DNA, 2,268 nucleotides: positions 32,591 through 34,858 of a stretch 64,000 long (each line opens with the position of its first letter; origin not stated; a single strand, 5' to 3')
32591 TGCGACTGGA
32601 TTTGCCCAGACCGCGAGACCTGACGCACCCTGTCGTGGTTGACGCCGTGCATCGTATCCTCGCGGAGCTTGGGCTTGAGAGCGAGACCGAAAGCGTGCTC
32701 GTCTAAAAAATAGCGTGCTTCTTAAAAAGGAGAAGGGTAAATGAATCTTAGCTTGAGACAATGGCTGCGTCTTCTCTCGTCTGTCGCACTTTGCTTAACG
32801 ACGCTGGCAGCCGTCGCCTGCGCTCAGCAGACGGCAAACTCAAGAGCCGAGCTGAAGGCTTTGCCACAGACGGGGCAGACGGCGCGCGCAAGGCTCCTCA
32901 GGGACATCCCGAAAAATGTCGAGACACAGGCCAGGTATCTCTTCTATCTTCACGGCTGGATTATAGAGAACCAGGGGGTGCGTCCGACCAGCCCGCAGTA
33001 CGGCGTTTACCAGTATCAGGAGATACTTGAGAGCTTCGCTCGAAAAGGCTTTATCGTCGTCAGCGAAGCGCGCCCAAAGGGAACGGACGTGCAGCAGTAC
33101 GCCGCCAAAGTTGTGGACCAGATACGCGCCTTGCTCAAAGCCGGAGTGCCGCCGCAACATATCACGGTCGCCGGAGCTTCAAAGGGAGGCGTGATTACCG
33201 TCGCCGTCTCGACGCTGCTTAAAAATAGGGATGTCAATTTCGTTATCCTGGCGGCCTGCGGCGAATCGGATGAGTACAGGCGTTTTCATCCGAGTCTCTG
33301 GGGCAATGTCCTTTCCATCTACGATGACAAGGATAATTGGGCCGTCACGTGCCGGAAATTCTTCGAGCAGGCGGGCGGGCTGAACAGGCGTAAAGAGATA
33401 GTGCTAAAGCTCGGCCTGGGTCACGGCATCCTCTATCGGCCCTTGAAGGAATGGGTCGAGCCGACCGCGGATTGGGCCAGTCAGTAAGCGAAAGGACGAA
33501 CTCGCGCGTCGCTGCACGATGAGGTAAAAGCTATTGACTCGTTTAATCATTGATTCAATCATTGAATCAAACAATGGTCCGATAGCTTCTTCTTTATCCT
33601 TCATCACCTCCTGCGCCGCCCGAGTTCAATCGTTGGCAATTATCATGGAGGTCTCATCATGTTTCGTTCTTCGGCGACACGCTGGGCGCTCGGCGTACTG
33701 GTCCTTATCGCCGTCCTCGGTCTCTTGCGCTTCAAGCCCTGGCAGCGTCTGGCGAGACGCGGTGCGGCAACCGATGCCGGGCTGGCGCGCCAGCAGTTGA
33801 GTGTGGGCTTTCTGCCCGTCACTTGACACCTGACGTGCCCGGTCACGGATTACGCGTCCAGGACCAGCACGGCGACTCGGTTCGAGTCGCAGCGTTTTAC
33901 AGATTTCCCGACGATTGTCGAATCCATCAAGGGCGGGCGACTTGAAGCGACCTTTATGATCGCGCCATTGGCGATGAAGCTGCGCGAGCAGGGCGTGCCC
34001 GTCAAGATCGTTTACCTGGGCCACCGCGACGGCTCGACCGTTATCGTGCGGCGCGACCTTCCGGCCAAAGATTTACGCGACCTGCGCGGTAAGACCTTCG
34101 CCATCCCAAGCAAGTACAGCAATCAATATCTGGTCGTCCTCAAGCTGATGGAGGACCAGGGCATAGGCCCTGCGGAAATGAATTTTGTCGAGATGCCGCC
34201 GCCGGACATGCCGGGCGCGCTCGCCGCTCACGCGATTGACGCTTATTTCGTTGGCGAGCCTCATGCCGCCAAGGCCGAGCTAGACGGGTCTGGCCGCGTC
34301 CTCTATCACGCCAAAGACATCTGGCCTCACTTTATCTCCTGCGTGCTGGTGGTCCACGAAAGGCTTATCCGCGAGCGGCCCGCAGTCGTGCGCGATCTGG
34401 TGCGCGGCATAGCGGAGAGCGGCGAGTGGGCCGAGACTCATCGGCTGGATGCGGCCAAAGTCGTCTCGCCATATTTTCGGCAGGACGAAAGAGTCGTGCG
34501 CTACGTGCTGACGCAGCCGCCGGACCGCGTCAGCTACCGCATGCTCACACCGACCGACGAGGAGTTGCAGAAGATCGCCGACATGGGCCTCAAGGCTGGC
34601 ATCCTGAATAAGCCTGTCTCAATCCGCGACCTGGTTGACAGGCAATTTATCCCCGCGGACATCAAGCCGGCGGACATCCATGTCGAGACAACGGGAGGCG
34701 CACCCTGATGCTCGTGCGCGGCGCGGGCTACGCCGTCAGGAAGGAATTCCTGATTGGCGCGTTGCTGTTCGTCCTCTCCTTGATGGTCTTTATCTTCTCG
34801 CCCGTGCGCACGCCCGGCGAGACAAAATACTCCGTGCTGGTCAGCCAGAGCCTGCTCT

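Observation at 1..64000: Highly iterated palindromic heptamer TGGWCCA, about 80 copies in 64 kb, in all reading frames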

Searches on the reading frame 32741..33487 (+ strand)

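Call 12: search_protein_families(library=pfam, proteins=[window:32741-33487:+], max_evalue=0.01)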
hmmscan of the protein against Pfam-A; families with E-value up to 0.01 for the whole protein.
window:32741-33487:+ (248 aa): 3 families
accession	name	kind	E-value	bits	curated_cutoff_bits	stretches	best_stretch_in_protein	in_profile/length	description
PF12695.13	Abhydrolase_5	-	0.00099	19.4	27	1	91-221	14-133/164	Alpha/beta hydrolase family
PF07859.19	Abhydrolase_3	-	0.002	18.4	25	1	128-172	59-107/210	alpha/beta hydrolase fold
PF07224.18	Chlorophyllase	-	0.0083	15.4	26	0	90-170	56-147/301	Chlorophyllase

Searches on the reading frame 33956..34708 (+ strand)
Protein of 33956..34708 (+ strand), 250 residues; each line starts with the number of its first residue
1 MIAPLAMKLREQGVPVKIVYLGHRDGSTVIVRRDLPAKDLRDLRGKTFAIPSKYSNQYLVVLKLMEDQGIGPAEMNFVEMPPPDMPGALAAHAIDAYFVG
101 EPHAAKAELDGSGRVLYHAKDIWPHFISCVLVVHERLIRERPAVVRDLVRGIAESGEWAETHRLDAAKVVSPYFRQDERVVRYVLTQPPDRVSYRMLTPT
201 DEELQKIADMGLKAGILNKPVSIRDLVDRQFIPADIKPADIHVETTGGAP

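Call 12: search_protein_families(library=pfam, proteins=[window:33956-34708:+], max_evalue=0.01)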
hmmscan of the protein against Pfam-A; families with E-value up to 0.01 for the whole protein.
window:33956-34708:+ (250 aa): 4 families
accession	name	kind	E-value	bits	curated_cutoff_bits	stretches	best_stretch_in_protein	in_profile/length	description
PF13379.11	NMT1_2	-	2.6e-22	80.3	24.7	1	10-166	75-243/252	NMT1-like family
PF09084.16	NMT1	-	1.1e-14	55.3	20.5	1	10-160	57-210/216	NMT1/THI5 like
PF12974.12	Phosphonate-bd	-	7.9e-08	32.4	27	1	5-109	73-172/242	ABC transporter, phosphonate, periplasmic substrate-binding protein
PF16868.10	NMT1_3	-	0.0078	16.3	27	0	28-110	94-179/289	NMT1-like family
